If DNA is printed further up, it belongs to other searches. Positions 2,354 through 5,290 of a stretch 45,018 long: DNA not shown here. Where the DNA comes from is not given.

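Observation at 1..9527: Eight-gene coupled operon joining HdrA(L)BC/MvhD to a split glutamate synthase and a MetF: candidate undescribed electron-bifurcating complex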

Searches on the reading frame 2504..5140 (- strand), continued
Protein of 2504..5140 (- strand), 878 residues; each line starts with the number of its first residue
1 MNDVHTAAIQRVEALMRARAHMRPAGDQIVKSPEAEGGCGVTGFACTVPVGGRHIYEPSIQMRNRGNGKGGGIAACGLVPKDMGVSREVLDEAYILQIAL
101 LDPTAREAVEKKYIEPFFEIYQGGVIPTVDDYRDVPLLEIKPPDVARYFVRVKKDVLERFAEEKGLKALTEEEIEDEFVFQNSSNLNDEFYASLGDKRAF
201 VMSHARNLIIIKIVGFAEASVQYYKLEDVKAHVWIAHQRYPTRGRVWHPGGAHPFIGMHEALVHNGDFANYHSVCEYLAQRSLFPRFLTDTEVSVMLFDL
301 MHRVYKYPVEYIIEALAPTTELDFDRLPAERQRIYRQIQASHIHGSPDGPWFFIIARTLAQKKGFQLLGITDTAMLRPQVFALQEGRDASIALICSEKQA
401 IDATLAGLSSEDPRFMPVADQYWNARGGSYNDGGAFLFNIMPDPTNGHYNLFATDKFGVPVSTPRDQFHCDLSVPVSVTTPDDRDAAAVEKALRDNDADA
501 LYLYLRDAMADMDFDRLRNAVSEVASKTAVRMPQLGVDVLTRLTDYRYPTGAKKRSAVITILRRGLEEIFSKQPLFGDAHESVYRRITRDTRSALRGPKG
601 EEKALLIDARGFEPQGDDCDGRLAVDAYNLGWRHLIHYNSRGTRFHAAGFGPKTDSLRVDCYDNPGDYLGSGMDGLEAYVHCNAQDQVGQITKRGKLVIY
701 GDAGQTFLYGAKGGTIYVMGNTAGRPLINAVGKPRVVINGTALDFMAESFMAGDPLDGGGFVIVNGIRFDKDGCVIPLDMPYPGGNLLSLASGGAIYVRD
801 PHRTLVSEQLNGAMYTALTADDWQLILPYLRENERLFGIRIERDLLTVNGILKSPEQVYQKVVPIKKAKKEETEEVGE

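Call 87: search_solved_structures(query=L004:16910-18664:+, max_evalue=1e-10, show_alignments=1)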
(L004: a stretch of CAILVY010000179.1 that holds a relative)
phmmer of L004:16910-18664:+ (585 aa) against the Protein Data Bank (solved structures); distinct sequences matched with E-value up to 1e-10: 6.
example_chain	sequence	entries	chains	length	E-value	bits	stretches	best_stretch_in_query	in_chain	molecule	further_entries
5odc_A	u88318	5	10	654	3.1e-118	399.1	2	4-236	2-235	Heterodisulfide reductase, subunit A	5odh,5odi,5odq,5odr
8rvu_a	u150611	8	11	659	4.8e-115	388.5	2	241-553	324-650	H(2):CoB-CoM heterodisulfide,ferredoxin reductase subunit A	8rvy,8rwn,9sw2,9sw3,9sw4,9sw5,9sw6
8rvv_A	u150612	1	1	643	8e-114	384.5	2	240-553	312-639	H(2):CoB-CoM heterodisulfide,ferredoxin reductase subunit A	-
9sfi_A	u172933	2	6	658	5.9e-104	351.9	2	243-560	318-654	CoB--CoM heterodisulfide reductase iron-sulfur subunit A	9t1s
7bkb_A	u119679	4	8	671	2e-99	337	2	5-233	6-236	CoB--CoM heterodisulfide reductase iron-sulfur subunit A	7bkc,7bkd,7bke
6tjr_A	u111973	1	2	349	9.3e-33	116.9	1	148-473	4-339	Fumarate reductase/succinate dehydrogenase flavoprotein domain protein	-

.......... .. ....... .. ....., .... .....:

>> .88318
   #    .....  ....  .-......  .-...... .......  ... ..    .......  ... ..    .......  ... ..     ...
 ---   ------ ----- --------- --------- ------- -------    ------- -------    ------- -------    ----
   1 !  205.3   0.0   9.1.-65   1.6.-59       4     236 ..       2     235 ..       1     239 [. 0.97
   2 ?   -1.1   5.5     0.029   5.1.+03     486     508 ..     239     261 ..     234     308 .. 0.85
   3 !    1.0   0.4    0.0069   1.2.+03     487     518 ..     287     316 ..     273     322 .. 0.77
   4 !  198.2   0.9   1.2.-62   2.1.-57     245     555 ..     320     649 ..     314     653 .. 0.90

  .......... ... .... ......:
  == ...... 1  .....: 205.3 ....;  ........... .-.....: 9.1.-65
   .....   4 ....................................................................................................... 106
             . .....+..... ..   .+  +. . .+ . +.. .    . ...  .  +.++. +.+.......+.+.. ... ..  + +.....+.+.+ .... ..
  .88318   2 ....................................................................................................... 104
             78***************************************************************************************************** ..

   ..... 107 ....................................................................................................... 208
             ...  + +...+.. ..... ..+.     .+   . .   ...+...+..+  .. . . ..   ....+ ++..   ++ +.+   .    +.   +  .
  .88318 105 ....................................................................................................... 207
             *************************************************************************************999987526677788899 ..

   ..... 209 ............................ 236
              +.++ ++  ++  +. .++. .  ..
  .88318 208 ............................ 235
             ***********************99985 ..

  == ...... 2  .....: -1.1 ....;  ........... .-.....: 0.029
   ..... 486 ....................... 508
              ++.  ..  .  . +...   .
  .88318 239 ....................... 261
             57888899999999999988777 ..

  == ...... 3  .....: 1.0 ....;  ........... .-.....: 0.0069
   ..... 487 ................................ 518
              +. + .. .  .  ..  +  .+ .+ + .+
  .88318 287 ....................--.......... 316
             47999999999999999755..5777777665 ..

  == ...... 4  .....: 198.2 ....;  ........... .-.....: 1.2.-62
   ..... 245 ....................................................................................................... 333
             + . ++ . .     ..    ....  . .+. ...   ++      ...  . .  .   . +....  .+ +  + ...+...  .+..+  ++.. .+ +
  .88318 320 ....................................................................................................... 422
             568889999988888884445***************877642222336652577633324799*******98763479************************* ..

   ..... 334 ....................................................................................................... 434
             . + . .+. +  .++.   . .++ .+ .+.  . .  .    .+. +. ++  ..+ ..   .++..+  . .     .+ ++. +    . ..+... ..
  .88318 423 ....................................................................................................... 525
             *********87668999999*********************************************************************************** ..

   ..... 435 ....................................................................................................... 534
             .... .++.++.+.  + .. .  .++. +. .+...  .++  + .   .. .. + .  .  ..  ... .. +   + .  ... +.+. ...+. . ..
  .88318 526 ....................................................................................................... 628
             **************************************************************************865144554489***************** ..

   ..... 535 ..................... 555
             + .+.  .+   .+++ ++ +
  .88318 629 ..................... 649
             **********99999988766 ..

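Call 88: search_protein_families(library=ncbifam, proteins=[L064:13041-14369:-, L093:3499-4845:+, L004:18672-19154:+, L004:19151-19843:+, L010:14296-15099:+, L010:15840-16916:+, L010:16920-18980:+, L010:18986-20266:+], max_evalue=1e-10)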
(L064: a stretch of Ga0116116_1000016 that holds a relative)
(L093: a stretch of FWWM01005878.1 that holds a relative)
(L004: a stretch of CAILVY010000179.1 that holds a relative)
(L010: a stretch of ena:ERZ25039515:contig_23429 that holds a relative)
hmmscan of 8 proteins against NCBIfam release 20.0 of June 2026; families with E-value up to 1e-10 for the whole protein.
L064:13041-14369:- (442 aa): 5 families
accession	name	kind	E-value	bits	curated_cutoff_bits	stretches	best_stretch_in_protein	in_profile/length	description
TIGR00653.1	GlnA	equivalog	3.5e-164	546.9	429.15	2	146-439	169-461/462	type I glutamate--ammonia ligase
TIGR03105.1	gln_synth_III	equivalog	1.8e-99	333.2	469.6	1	10-439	3-434/435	type III glutamate--ammonia ligase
NF045547.1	GGputSyn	equivalog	1.1e-94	317.7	650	1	5-432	2-436/438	gamma-glutamylputrescine synthetase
NF007006.0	PRK09469.1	equivalog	3.1e-90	303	845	2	148-438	177-466/469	glutamate--ammonia ligase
NF041605.1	gln_syn_GlnII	equivalog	3.7e-12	46.1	500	1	49-348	35-324/333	glutamine synthetase GlnII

L093:3499-4845:+ (448 aa): 5 families
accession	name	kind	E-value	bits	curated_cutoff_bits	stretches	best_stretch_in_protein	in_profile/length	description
TIGR00653.1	GlnA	equivalog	6e-163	542.8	429.15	2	153-445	170-461/462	type I glutamate--ammonia ligase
NF007006.0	PRK09469.1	equivalog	1e-96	324.3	845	2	154-445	177-467/469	glutamate--ammonia ligase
TIGR03105.1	gln_synth_III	equivalog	8.8e-96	321.1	469.6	1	16-445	3-434/435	type III glutamate--ammonia ligase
NF045547.1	GGputSyn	equivalog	3e-91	306.4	650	1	12-437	3-435/438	gamma-glutamylputrescine synthetase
NF041605.1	gln_syn_GlnII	equivalog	5.1e-15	55.5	500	1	55-354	35-324/333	glutamine synthetase GlnII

L004:18672-19154:+ (160 aa): 3 families
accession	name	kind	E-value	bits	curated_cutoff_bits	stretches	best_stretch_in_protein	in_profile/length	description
NF045873.1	F420_non_VhuD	exception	1.4e-50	170.8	215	1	5-134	2-131/132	F420-non-reducing hydrogenase iron-sulfur subunit VhuD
NF040770.1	hetero_SS_HdrA2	exception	8e-44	149.9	1100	1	2-131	645-774/777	CoB-CoM heterodisulfide reductase HdrA2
NF041891.1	hdrA_Methbact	equivalog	3.6e-11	42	1300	1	6-127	645-760/762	ferredoxin:CoB-CoM heterodisulfide reductase subunit HdrA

L004:19151-19843:+ (230 aa): 0 families

L010:14296-15099:+ (267 aa): 12 families
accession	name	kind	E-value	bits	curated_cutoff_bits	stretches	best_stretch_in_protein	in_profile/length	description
NF004638.0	PRK05988.1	equivalog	8.9e-41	139.3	198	1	117-265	8-156/159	formate dehydrogenase subunit gamma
NF005722.0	PRK07539.1-2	equivalog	3.9e-38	131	141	1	116-266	6-156/157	NADH-quinone oxidoreductase subunit NuoE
NF005747.0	PRK07571.1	equivalog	1.8e-35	122.2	224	1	122-266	24-168/173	bidirectional hydrogenase complex protein HoxE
TIGR01958.1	nuoE_fam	subfamily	9.7e-35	119.9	142.4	1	132-266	13-147/148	NADH-quinone oxidoreductase subunit NuoE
NF040770.1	hetero_SS_HdrA2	exception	8.1e-34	116.8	1100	1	2-101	157-257/777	CoB-CoM heterodisulfide reductase HdrA2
NF005725.0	PRK07539.1-5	equivalog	1.7e-30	106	220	1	126-266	28-171/174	NADH-quinone oxidoreductase subunit NuoE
NF005724.0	PRK07539.1-4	equivalog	9.4e-24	84.5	280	1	134-267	39-173/240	NADH-quinone oxidoreductase subunit NuoE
NF005721.0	PRK07539.1-1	equivalog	1.3e-22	80.4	308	1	120-265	31-176/292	NADH-quinone oxidoreductase subunit NuoE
NF041778.1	hetero_SS_HdrA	equivalog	7.5e-21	73.6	1400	1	2-100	160-261/771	ferredoxin:CoB-CoM heterodisulfide reductase subunit HdrA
NF009040.0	PRK12373.1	equivalog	3.9e-20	72.9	514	1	135-266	37-169/400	NADH-quinone oxidoreductase subunit E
NF005723.0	PRK07539.1-3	equivalog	8.3e-20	71.3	226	1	135-265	24-155/158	NADH-quinone oxidoreductase subunit NuoE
NF041891.1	hdrA_Methbact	equivalog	1.8e-19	69.4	1300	1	3-100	152-253/762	ferredoxin:CoB-CoM heterodisulfide reductase subunit HdrA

L010:15840-16916:+ (358 aa): 3 families
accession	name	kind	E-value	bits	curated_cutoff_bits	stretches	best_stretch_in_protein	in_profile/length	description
TIGR01959.1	nuoF_fam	equivalog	9.9e-123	409.6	558.65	1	1-336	74-410/410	NADH-quinone oxidoreductase subunit NuoF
NF010120.0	PRK13596.1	equivalog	2e-103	346.3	389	1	1-340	80-421/433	NADH-quinone oxidoreductase subunit NuoF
NF008436.0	PRK11278.1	equivalog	2.8e-92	310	749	1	1-340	88-430/448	NADH-quinone oxidoreductase subunit NuoF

L010:16920-18980:+ (686 aa): 10 families
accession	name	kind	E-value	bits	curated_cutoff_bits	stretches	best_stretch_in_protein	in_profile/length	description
NF040770.1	hetero_SS_HdrA2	exception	2.1e-150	502.3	1100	2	209-514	260-561/777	CoB-CoM heterodisulfide reductase HdrA2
NF041778.1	hetero_SS_HdrA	equivalog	4.5e-110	368.7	1400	2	175-516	245-573/771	ferredoxin:CoB-CoM heterodisulfide reductase subunit HdrA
NF041891.1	hdrA_Methbact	equivalog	2.1e-102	343.7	1300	2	210-511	258-554/762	ferredoxin:CoB-CoM heterodisulfide reductase subunit HdrA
NF040763.1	FeFe_hydrog_A6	exception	2.8e-38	131.7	765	1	16-194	2-206/571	NADH-dependent [FeFe] hydrogenase, group A6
NF005745.0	PRK07569.1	equivalog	7.3e-34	117.2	333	1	17-194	6-208/238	bidirectional hydrogenase complex protein HoxU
TIGR01973.1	NuoG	equivalog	4.1e-29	101.9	470.05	1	17-109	1-91/606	NADH-quinone oxidoreductase subunit NuoG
NF005895.0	PRK07860.1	equivalog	2e-27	95.6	802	1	9-110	12-113/811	NADH-quinone oxidoreductase subunit G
NF040762.1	Hydr_FeFe_Clost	exception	5e-21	74.9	900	1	17-106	3-90/572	ferredoxin hydrogenase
NF006305.0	PRK08493.1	equivalog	3.4e-19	68.5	591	1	16-104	3-87/819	NADH-quinone oxidoreductase subunit G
NF009454.0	PRK12814.1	equivalog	9.8e-19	67.2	916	1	14-108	3-95/657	putative NADPH-dependent glutamate synthase small subunit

L010:18986-20266:+ (426 aa): 5 families
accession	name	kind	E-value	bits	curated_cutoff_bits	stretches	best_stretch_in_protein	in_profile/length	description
NF040770.1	hetero_SS_HdrA2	exception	1.9e-90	304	1100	2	84-410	313-653/777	CoB-CoM heterodisulfide reductase HdrA2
NF041778.1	hetero_SS_HdrA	equivalog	1.2e-73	248.2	1400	1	83-401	322-653/771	ferredoxin:CoB-CoM heterodisulfide reductase subunit HdrA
NF041891.1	hdrA_Methbact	equivalog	7.2e-63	213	1300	1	84-411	310-648/762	ferredoxin:CoB-CoM heterodisulfide reductase subunit HdrA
NF040864.1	HgcB_ferredoxin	equivalog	3.3e-11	42.9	99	1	330-387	10-67/93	mercury methylation ferredoxin HgcB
TIGR02179.1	PorD_KorD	subfamily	9.1e-11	41.7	60.05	1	331-383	22-74/78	2-oxoacid:acceptor oxidoreductase, delta subunit, pyruvate/2-ketoisovalerate family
